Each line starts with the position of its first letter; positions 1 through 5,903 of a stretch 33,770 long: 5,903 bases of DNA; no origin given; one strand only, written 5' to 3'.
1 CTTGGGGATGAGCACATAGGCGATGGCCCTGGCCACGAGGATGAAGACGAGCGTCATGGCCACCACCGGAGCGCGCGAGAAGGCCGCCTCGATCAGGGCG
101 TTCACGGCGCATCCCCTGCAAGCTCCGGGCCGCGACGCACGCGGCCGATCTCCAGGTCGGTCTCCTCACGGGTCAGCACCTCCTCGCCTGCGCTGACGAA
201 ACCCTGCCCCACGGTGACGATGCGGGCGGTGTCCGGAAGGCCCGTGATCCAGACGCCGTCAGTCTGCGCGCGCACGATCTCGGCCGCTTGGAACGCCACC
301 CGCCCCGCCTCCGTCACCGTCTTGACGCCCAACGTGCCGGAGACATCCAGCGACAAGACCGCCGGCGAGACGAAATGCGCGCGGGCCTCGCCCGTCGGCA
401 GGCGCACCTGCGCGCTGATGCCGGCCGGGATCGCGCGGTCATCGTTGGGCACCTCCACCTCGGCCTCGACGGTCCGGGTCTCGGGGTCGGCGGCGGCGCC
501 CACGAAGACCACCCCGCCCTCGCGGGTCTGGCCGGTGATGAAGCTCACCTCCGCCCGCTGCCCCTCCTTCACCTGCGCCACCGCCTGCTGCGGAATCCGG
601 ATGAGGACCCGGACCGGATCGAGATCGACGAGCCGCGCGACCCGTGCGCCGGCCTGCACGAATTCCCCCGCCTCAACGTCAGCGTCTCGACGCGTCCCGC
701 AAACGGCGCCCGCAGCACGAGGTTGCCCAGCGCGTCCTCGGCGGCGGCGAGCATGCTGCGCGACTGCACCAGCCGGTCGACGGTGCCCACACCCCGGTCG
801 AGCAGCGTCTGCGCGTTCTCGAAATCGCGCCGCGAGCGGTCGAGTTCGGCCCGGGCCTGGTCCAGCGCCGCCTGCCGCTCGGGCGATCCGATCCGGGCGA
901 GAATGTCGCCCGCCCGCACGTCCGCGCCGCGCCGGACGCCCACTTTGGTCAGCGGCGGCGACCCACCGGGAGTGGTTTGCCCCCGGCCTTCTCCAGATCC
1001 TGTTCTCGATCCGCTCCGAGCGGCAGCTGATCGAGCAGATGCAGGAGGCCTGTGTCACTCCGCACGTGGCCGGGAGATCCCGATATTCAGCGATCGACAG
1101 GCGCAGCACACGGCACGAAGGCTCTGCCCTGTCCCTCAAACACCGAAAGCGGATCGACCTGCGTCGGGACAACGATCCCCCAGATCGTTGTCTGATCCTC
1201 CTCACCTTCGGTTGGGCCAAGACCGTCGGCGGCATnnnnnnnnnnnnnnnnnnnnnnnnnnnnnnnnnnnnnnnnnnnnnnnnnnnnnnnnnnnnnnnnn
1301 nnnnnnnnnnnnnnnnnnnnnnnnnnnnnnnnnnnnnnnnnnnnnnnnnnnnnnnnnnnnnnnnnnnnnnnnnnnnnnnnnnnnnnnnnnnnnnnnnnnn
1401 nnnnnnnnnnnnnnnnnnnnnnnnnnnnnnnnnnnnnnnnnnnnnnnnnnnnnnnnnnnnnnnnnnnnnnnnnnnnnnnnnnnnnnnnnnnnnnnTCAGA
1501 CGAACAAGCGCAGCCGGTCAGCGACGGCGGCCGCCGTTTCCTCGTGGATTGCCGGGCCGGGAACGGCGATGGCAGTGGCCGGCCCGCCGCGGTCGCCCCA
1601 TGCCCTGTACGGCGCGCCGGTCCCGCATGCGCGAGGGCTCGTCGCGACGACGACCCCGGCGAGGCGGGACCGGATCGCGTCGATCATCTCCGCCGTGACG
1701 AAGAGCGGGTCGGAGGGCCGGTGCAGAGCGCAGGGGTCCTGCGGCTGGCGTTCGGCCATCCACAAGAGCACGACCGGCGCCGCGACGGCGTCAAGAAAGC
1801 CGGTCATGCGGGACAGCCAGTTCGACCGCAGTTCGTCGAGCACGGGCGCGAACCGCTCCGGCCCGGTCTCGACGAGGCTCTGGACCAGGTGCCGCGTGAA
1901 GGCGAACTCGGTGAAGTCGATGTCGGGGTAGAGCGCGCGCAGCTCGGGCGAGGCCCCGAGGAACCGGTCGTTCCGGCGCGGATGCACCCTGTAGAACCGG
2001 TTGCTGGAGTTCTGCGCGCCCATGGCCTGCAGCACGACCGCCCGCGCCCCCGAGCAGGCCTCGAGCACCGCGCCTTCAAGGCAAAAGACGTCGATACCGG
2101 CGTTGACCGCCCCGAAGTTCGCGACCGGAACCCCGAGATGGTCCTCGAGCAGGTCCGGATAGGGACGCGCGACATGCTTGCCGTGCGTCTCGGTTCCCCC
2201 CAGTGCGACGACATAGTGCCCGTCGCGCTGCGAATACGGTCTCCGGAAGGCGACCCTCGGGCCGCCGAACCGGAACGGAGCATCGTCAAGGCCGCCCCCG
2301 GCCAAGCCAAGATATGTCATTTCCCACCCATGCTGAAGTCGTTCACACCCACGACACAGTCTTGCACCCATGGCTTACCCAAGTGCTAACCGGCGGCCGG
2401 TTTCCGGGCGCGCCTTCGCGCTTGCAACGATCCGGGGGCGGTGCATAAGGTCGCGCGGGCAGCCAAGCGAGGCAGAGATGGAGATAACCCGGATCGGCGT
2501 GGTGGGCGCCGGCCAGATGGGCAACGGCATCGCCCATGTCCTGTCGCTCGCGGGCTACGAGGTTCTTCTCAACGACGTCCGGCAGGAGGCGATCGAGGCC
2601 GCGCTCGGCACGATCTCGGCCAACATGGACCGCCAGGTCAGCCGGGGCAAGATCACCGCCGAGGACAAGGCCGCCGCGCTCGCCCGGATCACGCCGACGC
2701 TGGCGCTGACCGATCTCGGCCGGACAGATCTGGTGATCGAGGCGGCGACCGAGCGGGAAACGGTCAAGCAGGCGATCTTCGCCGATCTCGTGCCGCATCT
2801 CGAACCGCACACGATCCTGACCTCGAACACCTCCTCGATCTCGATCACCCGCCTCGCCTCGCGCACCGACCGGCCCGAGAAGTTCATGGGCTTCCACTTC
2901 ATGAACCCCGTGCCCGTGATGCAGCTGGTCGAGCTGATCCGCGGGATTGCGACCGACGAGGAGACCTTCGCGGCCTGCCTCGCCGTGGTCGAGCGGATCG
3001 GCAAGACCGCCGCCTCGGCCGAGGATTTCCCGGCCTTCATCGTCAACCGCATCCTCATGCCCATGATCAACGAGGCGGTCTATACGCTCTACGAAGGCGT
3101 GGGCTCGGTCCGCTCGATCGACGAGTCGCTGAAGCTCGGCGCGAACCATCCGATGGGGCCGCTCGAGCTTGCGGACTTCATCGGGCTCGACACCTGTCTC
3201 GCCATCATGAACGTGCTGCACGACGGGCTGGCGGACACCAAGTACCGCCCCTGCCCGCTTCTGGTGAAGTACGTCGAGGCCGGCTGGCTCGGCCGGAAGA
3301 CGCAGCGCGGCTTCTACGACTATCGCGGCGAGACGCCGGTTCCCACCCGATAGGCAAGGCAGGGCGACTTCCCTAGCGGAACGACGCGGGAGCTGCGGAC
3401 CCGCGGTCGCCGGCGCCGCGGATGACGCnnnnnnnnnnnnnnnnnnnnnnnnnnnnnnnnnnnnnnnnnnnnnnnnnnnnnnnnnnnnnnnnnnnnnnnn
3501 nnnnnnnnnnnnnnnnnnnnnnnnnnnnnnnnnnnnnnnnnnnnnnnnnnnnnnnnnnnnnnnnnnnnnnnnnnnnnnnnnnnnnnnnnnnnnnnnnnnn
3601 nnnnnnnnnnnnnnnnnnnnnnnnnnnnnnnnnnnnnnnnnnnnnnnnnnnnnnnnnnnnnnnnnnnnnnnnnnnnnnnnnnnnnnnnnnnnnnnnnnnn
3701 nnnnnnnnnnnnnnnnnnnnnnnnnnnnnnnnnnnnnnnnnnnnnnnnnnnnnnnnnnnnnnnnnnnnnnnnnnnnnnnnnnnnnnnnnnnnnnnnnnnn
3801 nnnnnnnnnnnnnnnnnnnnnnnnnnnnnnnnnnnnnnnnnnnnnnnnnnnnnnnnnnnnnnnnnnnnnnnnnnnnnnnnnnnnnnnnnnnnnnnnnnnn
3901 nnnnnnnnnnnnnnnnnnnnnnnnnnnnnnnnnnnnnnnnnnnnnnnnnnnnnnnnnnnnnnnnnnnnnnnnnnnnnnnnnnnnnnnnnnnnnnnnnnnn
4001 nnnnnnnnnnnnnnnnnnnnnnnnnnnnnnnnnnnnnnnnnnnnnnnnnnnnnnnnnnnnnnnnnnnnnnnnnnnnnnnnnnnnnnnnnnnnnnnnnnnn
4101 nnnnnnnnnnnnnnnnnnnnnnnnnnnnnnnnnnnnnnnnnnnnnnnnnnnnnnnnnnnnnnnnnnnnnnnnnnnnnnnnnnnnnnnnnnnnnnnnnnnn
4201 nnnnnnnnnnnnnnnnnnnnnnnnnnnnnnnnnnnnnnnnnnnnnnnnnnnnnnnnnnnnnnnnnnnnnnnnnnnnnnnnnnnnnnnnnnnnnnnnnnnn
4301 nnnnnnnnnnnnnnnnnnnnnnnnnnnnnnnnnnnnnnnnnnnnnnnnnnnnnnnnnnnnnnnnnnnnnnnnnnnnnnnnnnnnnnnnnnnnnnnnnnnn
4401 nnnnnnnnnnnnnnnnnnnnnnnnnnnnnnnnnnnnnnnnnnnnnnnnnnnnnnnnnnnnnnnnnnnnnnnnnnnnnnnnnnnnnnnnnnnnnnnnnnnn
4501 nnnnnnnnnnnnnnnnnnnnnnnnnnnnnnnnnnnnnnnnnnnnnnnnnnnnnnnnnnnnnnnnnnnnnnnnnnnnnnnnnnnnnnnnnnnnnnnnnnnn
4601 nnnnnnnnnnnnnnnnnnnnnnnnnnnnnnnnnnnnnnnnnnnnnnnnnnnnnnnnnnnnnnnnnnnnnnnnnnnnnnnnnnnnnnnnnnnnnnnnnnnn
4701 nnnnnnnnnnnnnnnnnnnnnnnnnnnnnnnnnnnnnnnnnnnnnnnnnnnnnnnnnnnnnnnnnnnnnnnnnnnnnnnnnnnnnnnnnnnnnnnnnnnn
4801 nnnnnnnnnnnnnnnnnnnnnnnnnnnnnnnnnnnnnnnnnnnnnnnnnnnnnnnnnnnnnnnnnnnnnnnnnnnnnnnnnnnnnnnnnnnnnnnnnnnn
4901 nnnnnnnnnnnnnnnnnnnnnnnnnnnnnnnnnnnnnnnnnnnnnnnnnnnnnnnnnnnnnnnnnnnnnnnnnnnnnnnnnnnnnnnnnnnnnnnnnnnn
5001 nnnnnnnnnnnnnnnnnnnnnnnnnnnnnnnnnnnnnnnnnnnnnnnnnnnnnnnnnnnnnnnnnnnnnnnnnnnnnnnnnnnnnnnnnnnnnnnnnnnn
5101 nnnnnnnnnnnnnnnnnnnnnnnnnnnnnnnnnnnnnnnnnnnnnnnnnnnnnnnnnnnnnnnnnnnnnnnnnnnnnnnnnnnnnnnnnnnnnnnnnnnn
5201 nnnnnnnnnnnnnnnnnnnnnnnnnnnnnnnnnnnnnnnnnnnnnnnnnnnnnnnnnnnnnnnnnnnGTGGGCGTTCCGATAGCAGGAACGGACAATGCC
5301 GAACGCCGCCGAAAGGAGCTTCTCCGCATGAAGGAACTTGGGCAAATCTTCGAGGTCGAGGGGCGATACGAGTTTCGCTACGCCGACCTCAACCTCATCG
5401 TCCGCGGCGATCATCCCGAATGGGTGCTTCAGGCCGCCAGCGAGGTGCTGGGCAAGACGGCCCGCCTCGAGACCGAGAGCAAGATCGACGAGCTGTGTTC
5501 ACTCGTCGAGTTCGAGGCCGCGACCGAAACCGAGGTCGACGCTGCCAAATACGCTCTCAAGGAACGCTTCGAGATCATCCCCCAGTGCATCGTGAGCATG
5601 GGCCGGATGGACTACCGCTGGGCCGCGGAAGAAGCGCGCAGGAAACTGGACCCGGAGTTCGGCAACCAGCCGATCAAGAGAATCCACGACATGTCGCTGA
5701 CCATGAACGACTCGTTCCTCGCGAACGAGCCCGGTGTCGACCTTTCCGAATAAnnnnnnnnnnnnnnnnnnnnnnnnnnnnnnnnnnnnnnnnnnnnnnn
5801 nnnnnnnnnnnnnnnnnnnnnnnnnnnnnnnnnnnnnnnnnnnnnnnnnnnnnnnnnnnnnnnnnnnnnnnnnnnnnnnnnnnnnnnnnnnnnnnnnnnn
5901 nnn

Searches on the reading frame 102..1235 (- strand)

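Call 61: search_protein_families(library=pfam, proteins=[window:102-1235:-], max_evalue=0.01)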
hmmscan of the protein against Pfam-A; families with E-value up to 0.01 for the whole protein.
window:102-1235:- (377 aa): 2 families
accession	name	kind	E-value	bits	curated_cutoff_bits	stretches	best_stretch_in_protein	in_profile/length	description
PF16576.10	HlyD_D23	-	1.1e-14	54.7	30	1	180-271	117-210/214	Barrel-sandwich domain of CusB or HlyD membrane-fusion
PF13437.12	HlyD_3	-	4.2e-14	53.6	22.2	1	184-266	12-97/106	HlyD family secretion protein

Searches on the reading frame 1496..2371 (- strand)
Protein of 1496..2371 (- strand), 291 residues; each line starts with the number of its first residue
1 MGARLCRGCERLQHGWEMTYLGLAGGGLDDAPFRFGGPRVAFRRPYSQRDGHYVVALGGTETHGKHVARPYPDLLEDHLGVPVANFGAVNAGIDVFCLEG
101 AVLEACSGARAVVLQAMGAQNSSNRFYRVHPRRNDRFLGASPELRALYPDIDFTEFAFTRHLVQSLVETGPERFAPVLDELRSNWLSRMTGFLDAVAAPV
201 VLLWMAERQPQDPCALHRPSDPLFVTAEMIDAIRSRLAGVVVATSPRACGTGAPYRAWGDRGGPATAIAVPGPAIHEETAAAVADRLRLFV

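Call 11: search_protein_families(library=pfam, proteins=[window:1496-2371:-], max_evalue=0.01)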
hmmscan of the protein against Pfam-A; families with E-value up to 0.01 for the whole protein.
window:1496-2371:- (291 aa): 1 family
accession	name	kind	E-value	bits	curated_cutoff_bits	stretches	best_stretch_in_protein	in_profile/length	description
PF20078.4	DUF6473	-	8.3e-95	317.6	27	1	18-288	1-271/274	Domain of unknown function (DUF6473)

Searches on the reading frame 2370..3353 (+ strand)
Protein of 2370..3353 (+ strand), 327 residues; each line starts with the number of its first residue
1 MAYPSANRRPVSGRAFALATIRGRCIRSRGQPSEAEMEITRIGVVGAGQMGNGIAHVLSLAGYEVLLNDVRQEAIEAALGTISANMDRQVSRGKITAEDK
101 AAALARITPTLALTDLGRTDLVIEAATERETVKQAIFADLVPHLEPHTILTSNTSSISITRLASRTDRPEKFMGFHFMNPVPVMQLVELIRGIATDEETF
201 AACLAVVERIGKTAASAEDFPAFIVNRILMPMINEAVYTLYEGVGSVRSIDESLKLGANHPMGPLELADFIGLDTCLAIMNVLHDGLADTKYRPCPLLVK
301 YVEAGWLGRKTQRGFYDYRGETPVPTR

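Call 11: search_protein_families(library=pfam, proteins=[window:2370-3353:+], max_evalue=0.01)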
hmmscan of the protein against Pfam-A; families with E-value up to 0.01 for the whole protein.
window:2370-3353:+ (327 aa): 6 families
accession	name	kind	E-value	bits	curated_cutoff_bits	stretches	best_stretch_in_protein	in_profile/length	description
PF02737.24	3HCDH_N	-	8.9e-60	202.1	22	1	42-219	2-179/180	3-hydroxyacyl-CoA dehydrogenase, NAD binding domain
PF00725.27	3HCDH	-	1.5e-33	115.6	22.1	1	223-318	2-97/97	3-hydroxyacyl-CoA dehydrogenase, C-terminal domain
PF03446.21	NAD_binding_2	-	3.9e-07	30.7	21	1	41-164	1-102/161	NAD binding domain of 6-phosphogluconate dehydrogenase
PF02826.25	2-Hacid_dh_C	-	0.00067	19.5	25.1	1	27-85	24-84/178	D-isomer specific 2-hydroxyacid dehydrogenase, NAD binding domain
PF02558.23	ApbA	-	0.0008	19.5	22.2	1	42-148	1-94/150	Ketopantoate reductase PanE/ApbA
PF03807.23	F420_oxidored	-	0.00087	20.3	21.6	1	41-85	1-47/94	NADP oxidoreductase coenzyme F420-dependent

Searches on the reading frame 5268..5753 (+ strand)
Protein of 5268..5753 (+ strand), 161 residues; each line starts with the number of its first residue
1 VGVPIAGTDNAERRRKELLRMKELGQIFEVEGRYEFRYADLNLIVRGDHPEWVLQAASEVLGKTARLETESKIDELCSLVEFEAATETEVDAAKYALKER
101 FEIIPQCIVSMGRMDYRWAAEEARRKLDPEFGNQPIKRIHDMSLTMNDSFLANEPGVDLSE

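Call 11: search_protein_families(library=pfam, proteins=[window:5268-5753:+], max_evalue=0.01)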
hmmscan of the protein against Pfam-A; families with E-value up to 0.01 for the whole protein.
window:5268-5753:+ (161 aa): 0 families

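Call 75: search_protein_families(library=ncbifam, proteins=[window:5268-5753:+], max_evalue=0.01)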
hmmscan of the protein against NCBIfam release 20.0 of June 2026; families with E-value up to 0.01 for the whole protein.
window:5268-5753:+ (161 aa): 0 families

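Call 108: search_solved_structures(query=A8, max_evalue=1)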
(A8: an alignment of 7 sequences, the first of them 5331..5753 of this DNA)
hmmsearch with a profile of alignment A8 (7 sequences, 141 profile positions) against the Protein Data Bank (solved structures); distinct sequences matched with E-value up to 1: 15.
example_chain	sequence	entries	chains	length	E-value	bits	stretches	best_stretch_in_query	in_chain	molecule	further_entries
3uau_A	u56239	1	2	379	0.094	15.7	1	49-135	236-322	Surface-exposed lipoprotein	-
4m5t_A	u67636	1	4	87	0.11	15.4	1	2-50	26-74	Alpha-crystallin B chain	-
6bp9_A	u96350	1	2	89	0.15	15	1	2-50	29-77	Alpha-crystallin B chain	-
2n0k_A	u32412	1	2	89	0.15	15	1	2-50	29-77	Alpha-crystallin B chain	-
4m5s_A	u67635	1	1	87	0.15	15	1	2-50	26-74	Alpha-crystallin B chain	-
9bee_B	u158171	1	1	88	0.16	14.9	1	2-50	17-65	Alpha-crystallin B chain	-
2wj7_A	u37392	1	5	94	0.17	14.8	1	2-50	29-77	ALPHA-CRYSTALLIN B CHAIN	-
3l1g_A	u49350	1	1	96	0.19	14.6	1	2-50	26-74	Alpha-crystallin B chain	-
9bee_A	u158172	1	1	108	0.24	14.3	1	2-50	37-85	Alpha-crystallin B chain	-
2y1z_A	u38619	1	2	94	0.31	14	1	2-48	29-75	ALPHA-CRYSTALLIN B CHAIN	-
2y1y_A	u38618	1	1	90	0.31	14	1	2-48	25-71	ALPHA-CRYSTALLIN B CHAIN,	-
3vd8_A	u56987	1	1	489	0.32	13.9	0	38-86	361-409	Maltose-binding periplasmic protein, Interferon-inducible protein AIM2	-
2y22_A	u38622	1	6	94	0.32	13.9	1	2-48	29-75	ALPHA-CRYSTALLIN B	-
2klr_A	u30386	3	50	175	0.66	12.9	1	2-50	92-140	Alpha-crystallin B chain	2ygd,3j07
8zo8_6C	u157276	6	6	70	0.97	12.4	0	77-113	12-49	Cytochrome c oxidase subunit 6C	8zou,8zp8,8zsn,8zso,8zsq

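Call 121: predict_structure(protein=window:5328-5753:+)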
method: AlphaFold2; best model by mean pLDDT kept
length: 141 residues; sequences in the alignment: 1
mean_pLDDT: 44.6   pTM: 0.35
mean pLDDT of the five models: 44.6, 44.5, 41.9, 41.8, 41.6
residues with pLDDT >= 90: 0; 70-90: 9; 50-70: 29; < 50: 103
segments of 3 or more residues with pLDDT < 50: 1-3, 43-108, 110-141
pLDDT, mean of each block of 10 residues (from residue 1): 61 65 62 63 45 40 41 43 30 37 44 33 27 34 36
secondary structure, 60 per line:
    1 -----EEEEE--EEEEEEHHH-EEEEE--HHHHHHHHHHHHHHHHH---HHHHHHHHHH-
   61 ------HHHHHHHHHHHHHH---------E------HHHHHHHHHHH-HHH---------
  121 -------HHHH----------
elements in order: E6-10 E13-18 E23-27 H30-46 H50-59 H67-80 H97-107 H128-131
